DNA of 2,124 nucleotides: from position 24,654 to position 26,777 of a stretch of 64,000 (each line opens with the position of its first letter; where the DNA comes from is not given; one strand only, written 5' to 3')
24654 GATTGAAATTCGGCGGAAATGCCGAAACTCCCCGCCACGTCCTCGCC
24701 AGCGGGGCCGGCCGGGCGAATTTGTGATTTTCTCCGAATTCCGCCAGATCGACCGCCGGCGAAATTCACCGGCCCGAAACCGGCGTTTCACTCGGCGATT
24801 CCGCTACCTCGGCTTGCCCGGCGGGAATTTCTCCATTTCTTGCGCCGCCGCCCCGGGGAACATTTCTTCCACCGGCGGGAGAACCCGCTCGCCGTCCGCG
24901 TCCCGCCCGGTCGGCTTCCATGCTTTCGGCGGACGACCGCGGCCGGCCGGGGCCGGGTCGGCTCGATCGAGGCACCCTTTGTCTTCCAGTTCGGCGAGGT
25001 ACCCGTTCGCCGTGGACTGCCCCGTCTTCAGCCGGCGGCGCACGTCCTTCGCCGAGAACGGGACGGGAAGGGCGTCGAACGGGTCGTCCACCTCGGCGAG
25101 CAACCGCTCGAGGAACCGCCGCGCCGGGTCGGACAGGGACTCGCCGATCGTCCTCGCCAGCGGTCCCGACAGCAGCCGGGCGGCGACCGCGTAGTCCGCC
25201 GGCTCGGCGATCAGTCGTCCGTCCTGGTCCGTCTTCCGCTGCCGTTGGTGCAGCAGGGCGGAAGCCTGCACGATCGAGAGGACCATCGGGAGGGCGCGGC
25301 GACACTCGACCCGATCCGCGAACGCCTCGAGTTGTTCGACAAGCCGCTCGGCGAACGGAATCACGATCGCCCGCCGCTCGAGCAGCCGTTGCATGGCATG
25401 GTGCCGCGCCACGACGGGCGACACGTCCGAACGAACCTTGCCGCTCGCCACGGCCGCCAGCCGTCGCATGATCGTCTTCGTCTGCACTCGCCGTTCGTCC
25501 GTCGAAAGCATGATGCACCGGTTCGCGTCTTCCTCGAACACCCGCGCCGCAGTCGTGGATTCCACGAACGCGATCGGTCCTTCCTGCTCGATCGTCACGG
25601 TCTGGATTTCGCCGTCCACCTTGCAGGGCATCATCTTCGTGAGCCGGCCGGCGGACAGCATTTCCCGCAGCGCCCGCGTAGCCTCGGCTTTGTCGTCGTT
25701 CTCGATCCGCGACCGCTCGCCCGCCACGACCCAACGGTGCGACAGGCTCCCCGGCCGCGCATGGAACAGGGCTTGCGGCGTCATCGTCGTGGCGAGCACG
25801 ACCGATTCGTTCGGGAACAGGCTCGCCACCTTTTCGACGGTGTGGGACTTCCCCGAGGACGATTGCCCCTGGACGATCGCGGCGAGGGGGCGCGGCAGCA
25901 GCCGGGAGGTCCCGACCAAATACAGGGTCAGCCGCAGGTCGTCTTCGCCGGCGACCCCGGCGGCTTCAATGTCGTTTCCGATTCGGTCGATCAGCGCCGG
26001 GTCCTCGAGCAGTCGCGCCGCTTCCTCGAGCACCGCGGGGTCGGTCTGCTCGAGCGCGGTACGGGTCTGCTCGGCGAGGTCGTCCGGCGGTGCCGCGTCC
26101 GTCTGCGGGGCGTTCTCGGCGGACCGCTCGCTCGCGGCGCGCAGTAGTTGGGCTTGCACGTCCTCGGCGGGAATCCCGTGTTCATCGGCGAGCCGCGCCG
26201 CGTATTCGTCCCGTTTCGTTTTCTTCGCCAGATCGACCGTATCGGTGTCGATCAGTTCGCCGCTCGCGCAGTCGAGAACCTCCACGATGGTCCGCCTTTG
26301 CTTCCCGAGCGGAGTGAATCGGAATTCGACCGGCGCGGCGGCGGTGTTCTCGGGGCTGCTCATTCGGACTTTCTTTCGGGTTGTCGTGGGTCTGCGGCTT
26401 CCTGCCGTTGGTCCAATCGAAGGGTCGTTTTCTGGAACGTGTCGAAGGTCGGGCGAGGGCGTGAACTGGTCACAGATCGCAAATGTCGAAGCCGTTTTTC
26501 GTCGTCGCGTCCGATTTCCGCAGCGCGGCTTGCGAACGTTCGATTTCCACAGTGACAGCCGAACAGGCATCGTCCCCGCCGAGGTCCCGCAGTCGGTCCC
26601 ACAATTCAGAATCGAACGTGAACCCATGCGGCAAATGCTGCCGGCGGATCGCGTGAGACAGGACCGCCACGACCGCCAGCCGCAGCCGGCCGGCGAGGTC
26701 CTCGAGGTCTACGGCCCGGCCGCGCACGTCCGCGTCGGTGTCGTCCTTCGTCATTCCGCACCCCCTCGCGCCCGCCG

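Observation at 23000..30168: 7.1-kb integrative element in tRNA-Pro with a satellite-like (int / alpA / NTPase) layout and no transfer or capsid genes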

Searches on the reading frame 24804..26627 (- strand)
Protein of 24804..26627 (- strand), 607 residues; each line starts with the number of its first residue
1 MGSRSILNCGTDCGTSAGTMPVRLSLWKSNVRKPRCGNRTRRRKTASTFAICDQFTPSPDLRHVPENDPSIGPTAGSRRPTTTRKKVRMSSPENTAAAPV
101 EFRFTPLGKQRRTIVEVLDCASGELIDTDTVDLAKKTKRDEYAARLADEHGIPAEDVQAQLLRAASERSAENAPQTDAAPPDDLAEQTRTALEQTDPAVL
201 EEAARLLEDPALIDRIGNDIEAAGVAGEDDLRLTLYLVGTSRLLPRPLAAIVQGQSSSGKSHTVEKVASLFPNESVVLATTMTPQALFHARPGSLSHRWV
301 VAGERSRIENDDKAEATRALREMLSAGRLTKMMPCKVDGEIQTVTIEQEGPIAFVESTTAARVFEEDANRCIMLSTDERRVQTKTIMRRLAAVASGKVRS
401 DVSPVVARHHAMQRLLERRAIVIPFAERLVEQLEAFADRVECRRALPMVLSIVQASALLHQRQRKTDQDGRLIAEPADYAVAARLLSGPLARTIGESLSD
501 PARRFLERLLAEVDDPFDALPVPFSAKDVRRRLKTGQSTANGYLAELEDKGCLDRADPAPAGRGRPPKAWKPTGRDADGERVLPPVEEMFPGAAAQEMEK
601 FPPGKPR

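Call 5: search_protein_families(library=pfam, max_evalue=0.1, proteins=[window:24804-26627:-])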
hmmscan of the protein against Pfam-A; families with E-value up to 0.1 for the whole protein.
window:24804-26627:- (607 aa): 4 families
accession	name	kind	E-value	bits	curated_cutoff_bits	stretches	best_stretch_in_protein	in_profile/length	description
PF12802.13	MarR_2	-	0.00099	19.7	27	1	524-563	21-60/61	MarR family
PF05524.18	PEP-utilisers_N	-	0.023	15.3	24.4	1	148-225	24-93/121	PEP-utilising enzyme, N-terminal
PF08044.16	DUF1707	-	0.068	13.6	27.6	0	307-330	2-25/53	DUF1707 SHOCT-like domain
PF06414.18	Zeta_toxin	-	0.096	12.6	22.3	0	245-277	14-47/199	Zeta toxin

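Call 10: search_protein_families(library=phrogs, max_evalue=0.01, proteins=[window:24804-26627:-])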
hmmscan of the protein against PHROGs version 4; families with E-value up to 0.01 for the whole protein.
window:24804-26627:- (607 aa): 2 families
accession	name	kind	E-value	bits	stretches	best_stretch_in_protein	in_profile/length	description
phrog_24043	-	unknown function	1.3e-05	25.3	1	250-375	278-405/471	-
phrog_12057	-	unknown function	0.0014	18.5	1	219-404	19-202/493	-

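Call 11: search_protein_families(library=ncbifam, max_evalue=0.01, proteins=[window:24804-26627:-])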
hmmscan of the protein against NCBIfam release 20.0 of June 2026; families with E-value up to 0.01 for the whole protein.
window:24804-26627:- (607 aa): 0 families

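Call 12: search_solved_structures(query=window:24804-26363:-, max_evalue=10, show_alignments=2)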
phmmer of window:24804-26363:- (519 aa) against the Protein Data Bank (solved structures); distinct sequences matched with E-value up to 10: 1.
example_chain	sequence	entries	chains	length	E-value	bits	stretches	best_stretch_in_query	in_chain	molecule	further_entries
6d8v_A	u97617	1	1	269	0.7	12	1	379-443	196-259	Probable chemoreceptor (Methyl-accepting chemotaxis) transmembrane protein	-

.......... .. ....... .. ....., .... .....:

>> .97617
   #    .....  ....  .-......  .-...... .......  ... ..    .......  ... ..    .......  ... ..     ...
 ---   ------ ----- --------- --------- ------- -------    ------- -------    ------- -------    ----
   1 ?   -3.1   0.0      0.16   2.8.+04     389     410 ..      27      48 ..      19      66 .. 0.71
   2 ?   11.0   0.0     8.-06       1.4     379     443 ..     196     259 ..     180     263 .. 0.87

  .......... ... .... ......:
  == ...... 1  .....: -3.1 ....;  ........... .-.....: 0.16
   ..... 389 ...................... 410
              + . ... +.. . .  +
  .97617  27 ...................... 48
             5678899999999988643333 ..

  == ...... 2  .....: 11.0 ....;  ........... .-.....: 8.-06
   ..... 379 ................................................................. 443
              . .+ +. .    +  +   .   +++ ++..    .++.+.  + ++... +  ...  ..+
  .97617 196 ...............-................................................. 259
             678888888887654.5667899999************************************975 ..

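Call 13: find_homologous_proteins(query=window:24804-26363:-)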
Query window:24804-26363:- (519 aa): 872 proteins with E <= 0.001 among 8000 candidates; the best 120 are listed.
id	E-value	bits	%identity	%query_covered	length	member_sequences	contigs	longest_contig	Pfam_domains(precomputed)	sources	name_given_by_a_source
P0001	0.0e+0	1114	100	100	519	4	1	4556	-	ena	-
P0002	9.0e-281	950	86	100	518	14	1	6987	-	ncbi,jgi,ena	jgi:hypothetical protein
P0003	2.2e-270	916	87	96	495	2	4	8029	-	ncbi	-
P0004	5.5e-262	888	82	99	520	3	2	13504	-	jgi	jgi:hypothetical protein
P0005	6.0e-261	884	82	99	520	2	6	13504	-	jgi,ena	-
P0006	1.6e-257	873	80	100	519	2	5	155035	-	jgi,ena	jgi:hypothetical protein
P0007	1.7e-256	870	79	100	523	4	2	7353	-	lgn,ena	-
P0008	3.2e-254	862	79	100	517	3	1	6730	-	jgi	jgi:hypothetical protein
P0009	4.9e-254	862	78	100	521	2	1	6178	-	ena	-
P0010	1.9e-251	853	79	100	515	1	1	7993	-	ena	-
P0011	3.1e-251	852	77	100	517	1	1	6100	-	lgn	-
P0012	4.5e-251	852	77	100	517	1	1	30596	-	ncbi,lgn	ncbi:MAG: hypothetical protein WCC69_04790 [Pirellulales bacterium]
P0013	3.0e-250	849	77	100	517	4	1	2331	-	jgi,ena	-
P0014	7.0e-248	841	76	100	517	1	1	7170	-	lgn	-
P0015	7.8e-248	841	77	100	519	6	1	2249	-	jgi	jgi:hypothetical protein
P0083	6.3e-189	647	61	98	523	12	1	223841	-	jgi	jgi:hypothetical protein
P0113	6.9e-132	459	49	95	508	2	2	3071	PF27228.1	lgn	-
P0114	9.9e-131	455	46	98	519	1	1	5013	PF27228.1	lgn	-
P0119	1.9e-126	441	48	95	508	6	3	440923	PF27228.1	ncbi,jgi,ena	jgi:hypothetical protein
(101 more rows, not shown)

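Call 15: find_encoding_contigs(protein=P0002, flank=10000, max_places=4)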
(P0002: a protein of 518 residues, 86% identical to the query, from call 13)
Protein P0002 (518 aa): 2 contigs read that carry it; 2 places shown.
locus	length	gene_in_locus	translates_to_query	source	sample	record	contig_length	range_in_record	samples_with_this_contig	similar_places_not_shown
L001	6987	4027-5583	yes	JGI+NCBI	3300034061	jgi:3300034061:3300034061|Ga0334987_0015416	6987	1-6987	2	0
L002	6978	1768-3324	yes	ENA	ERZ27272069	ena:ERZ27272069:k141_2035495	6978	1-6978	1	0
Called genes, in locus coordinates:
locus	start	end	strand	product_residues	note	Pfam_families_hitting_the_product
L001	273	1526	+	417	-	PF13356:Arm-DNA-bind_3, PF00589:Phage_integrase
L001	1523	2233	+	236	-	-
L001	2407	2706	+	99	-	PF12728:HTH_17 (weak)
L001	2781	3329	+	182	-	-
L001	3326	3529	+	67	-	-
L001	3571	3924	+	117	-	-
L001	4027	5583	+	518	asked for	-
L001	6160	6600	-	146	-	PF05119:Terminase_4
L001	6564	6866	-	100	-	-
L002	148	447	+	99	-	PF12728:HTH_17 (weak)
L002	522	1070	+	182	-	-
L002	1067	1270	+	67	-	-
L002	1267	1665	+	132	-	-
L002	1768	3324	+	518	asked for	-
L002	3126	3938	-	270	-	-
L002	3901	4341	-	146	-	PF05119:Terminase_4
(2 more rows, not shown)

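Call 16: find_encoding_contigs(protein=P0006, flank=10000, max_places=4)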
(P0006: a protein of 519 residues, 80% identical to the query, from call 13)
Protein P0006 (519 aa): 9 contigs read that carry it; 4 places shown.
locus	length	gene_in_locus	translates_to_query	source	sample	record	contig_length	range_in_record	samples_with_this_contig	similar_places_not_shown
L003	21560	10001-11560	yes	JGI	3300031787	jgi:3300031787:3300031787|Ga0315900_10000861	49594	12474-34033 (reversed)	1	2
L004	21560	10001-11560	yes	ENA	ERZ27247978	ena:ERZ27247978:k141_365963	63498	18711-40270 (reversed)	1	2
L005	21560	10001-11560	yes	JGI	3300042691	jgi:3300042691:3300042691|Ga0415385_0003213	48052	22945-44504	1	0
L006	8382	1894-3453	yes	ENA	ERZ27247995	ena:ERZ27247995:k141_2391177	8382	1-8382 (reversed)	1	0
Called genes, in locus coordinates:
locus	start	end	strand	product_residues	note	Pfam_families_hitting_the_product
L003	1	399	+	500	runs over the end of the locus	PF00675:Peptidase_M16 (weak), PF05193:Peptidase_M16_C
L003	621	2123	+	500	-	PF13489:Methyltransf_23 (faint), PF05175:MTS, PF06325:PrmA (weak), PF13847:Methyltransf_31, PF08242:Methyltransf_12 (weak), PF13649:Methyltransf_25 (weak)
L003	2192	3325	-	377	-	PF00278:Orn_DAP_Arg_deC, PF02784:Orn_Arg_deC_N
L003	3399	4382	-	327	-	PF07963:N_methyl (weak), PF07596:SBP_bac_10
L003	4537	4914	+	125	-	PF02537:CRCB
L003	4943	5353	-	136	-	PF01850:PIN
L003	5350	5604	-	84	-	PF04014:MazE_antitoxin (weak)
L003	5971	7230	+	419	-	PF13356:Arm-DNA-bind_3, PF00589:Phage_integrase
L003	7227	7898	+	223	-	-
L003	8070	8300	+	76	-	PF12728:HTH_17 (weak)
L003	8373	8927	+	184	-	-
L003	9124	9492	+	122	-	-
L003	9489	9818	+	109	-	-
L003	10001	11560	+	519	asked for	-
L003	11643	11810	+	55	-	-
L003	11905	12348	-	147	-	PF05119:Terminase_4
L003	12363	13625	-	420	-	-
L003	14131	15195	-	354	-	PF02195:ParB_N, PF17762:HTH_ParB, PF23552:ParB_C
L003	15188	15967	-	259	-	PF00142:Fer4_NifH (weak), PF01656:CbiA, PF02374:ArsA_ATPase (weak), PF06564:CBP_BcsQ, PF09140:MipZ, PF10609:ParA, PF13614:AAA_31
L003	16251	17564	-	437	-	PF05221:AdoHcyase, PF00670:AdoHcyase_NAD, PF02826:2-Hacid_dh_C, PF07991:KARI_N (weak)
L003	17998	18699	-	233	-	PF00697:PRAI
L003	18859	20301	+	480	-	PF13191:AAA_16, PF13401:AAA_22, PF00004:AAA (weak)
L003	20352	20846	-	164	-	-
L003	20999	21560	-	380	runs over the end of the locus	PF00988:CPSase_sm_chain, PF00117:GATase, PF07722:Peptidase_C26 (faint)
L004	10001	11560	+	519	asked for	-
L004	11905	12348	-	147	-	PF05119:Terminase_4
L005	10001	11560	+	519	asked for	-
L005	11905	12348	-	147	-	PF05119:Terminase_4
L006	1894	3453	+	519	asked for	-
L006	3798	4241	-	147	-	PF05119:Terminase_4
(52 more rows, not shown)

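Call 23: find_related_loci(query=A1, collection=genome_contigs, flank=10000)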
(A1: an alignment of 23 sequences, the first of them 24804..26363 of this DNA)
Query A1 (519 aa) in genome_contigs; peptide patterns used: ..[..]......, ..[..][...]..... (x = any residue, [..] = any of these).
92 stretches matched a pattern; 41 encode a relative of the query (tblastn E <= 1e-3); 41 distinct loci.
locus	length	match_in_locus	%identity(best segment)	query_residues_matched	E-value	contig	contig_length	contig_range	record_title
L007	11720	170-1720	78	1-519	0e+0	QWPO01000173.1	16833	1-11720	MAG: Planctomycetota bacterium isolate ZE-3NOV15-plancto6 ZE-3NOV15-C3172, whole genome shotgun sequence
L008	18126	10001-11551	77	1-519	0e+0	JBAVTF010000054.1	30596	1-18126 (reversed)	MAG: Pirellulales bacterium isolate MFD03852_ilm_asm_bin10 k127_133917, whole genome shotgun sequence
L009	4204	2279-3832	72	1-519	0e+0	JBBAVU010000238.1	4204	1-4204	MAG: Pirellulales bacterium isolate EUL_331 ctg238-EUL_331, whole genome shotgun sequence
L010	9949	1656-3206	67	2-519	0e+0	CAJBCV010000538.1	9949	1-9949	MAG: uncultured Planctomycetaceae bacterium isolate Loc090907-1m_bin-358 genome assembly, contig: bin-358:538/573, whole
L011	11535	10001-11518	68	2-505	0e+0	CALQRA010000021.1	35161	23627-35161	MAG: Candidatus Kuenenia stuttgartiensis isolate HRSG-H1-bin-26 genome assembly, contig: HRSG-H1-C613, whole genome shot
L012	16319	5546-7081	64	1-510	0e+0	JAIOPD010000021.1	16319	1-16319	MAG: Planctomycetia bacterium isolate LakeFargette_0920_ALND_MAG_67_38 LacPavin_0920_ALND_scaffold_103203, whole genome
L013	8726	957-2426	61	11-502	0e+0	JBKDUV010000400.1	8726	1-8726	MAG: Planctomycetia bacterium isolate samp_4355_semibin_45 samp_4355_1937908, whole genome shotgun sequence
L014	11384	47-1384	68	69-510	0e+0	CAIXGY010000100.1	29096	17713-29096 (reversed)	MAG: uncultured Planctomycetaceae bacterium isolate LaPlata-a_bin-0093 genome assembly, contig: bin-0093:100/338, whole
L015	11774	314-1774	48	12-502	2e-133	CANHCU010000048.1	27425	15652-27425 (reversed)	MAG: Planctomycetaceae bacterium isolate RE-18aug17-209 genome assembly, contig: RE-18aug17-C2140, whole genome shotgun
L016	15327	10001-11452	46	4-501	5e-125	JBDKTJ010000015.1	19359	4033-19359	MAG: Thermoguttaceae bacterium isolate 6_bin.38_R1 c_000001233721, whole genome shotgun sequence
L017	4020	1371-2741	47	34-501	8e-126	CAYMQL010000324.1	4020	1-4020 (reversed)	MAG TPA_asm: uncultured Planctomycetaceae bacterium isolate binchicken_co27_67 genome assembly, contig: NODE_39371_lengt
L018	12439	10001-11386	46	32-501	3e-121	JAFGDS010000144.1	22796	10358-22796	MAG: Pirellulales bacterium isolate Zod_Metabat.1184 k87_14189942, whole genome shotgun sequence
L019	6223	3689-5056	47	14-486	1e-120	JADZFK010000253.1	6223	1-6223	MAG: Pirellulales bacterium isolate SJ86 c_000001632414, whole genome shotgun sequence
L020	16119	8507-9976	44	12-502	7e-120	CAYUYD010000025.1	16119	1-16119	MAG TPA_asm: uncultured Planctomycetaceae bacterium isolate SRP256446_co1_86 genome assembly, contig: NODE_1402_length_1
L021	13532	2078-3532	46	9-502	2e-119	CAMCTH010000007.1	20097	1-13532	MAG: Planctomicrobium piriforme isolate LH-02apr19-191 genome assembly, contig: LH-02apr19-C5750, whole genome shotgun s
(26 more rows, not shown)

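Call 24: find_related_loci(query=A1, collection=viral_contigs, flank=10000)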
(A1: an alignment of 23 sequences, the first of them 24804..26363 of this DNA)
Query A1 (519 aa) in viral_contigs; peptide patterns used: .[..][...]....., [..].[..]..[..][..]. (x = any residue, [..] = any of these).
52 stretches matched a pattern, but none encodes a relative of the query by tblastn (E <= 1e-3).

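Call 29: search_protein_families(library=pfam, max_evalue=0.1, proteins=[P0113, P0119, L003:12363-13625:-, L003:11905-12348:-, L001:6160-6600:-, L003:9489-9818:+, L003:9124-9492:+, L003:7227-7898:+, L003:8373-8927:+, L001:3326-3529:+])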
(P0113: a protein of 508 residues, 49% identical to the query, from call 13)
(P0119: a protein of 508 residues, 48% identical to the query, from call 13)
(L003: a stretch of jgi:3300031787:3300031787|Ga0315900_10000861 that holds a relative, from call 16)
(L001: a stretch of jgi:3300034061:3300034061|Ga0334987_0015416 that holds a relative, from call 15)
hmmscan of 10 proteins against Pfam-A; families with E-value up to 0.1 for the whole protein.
P0113 (508 aa): 0 families

P0119 (508 aa): 0 families

L003:12363-13625:- (420 aa): 0 families

L003:11905-12348:- (147 aa): 2 families
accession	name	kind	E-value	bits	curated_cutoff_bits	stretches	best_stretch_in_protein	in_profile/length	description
PF05119.17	Terminase_4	-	1.1e-09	39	24.7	1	38-129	1-93/98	Phage terminase, small subunit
PF16985.10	DUF5086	-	0.047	14.1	27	1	39-118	14-88/137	Domain of unknown function (DUF5086)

L001:6160-6600:- (146 aa): 2 families
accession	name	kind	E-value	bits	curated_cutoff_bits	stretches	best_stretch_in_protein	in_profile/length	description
PF05119.17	Terminase_4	-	7.2e-09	36.4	24.7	1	40-131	2-94/98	Phage terminase, small subunit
PF17765.7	MLTR_LBD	-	0.051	14.1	26.3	1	27-77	13-63/168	MmyB-like transcription regulator ligand binding domain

L003:9489-9818:+ (109 aa): 0 families

L003:9124-9492:+ (122 aa): 0 families

L003:7227-7898:+ (223 aa): 2 families
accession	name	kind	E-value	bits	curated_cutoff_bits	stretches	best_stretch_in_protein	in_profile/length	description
PF13384.12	HTH_23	-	0.017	15.3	24.6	1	199-218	20-39/50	Homeodomain-like domain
PF13565.12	HTH_32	-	0.098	13.7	33.7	0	156-216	14-72/73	Homeodomain-like domain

L003:8373-8927:+ (184 aa): 0 families

L001:3326-3529:+ (67 aa): 0 families

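Call 30: find_encoding_contigs(protein=P0083, flank=10000, max_places=2)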
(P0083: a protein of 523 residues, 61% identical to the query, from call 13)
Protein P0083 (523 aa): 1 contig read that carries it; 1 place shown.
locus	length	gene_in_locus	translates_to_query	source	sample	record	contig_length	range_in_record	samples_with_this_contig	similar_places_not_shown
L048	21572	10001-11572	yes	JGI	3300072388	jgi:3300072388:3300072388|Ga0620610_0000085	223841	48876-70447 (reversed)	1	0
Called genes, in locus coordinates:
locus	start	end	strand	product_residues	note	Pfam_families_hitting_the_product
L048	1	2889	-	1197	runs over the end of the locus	PF20706:GT4-conflict (faint), PF00534:Glycos_transf_1, PF13692:Glyco_trans_1_4, PF13524:Glyco_trans_1_2 (weak), PF00534:Glycos_transf_1, PF13692:Glyco_trans_1_4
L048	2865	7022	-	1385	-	PF14524:Wzt_C, PF00535:Glycos_transf_2, PF13641:Glyco_tranf_2_3, PF13632:Glyco_trans_2_3 (weak), PF04230:PS_pyruv_trans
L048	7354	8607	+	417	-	PF13356:Arm-DNA-bind_3, PF00589:Phage_integrase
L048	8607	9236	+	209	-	-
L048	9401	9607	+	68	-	PF12728:HTH_17 (weak)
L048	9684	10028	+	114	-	-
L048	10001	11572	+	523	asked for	-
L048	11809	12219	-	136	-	PF13392:HNH_3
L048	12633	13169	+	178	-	PF03852:Vsr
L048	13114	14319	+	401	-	PF00145:DNA_methylase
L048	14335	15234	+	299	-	-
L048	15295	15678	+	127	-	PF22091:DUF6941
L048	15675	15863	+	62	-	-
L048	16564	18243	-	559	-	PF04326:SLFN_AlbA_2, PF13749:HATPase_c_4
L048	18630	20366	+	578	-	PF16697:Yop-YscD_cpl, PF00498:FHA, PF01590:GAF, PF13185:GAF_2, PF13492:GAF_3, PF07228:SpoIIE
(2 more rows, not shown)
